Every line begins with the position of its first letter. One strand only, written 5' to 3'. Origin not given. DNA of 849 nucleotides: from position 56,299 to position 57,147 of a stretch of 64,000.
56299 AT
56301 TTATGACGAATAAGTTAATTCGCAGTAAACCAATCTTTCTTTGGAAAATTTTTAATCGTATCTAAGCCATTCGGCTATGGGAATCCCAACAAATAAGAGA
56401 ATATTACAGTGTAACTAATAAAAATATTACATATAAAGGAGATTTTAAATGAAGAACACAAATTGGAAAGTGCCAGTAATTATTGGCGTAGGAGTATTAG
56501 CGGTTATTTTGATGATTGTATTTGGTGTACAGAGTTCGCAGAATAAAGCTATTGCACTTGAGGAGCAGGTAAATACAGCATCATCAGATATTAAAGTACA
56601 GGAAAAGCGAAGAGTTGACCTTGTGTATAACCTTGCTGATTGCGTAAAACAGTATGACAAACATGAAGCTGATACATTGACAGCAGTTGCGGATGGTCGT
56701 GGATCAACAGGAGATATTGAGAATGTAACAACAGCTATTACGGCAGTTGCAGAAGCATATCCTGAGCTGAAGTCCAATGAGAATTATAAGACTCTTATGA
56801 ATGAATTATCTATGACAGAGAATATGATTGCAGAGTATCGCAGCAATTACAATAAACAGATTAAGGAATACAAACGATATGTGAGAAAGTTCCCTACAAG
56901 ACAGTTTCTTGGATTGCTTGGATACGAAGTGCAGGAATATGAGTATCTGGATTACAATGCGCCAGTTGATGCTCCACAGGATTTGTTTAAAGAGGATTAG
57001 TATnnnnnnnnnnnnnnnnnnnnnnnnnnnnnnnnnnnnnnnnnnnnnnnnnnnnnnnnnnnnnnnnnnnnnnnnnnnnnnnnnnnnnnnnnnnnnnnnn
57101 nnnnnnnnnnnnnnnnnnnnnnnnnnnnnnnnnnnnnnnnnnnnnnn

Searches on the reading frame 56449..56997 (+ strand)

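Call 51: search_protein_families(library=pfam, proteins=[window:56449-56997:+], max_evalue=0.01)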
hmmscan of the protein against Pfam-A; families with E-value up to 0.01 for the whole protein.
window:56449-56997:+ (183 aa): 1 family
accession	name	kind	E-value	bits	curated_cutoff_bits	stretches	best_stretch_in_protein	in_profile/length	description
PF04011.17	LemA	-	2.7e-29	102.4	26.2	1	45-164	2-134/149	LemA family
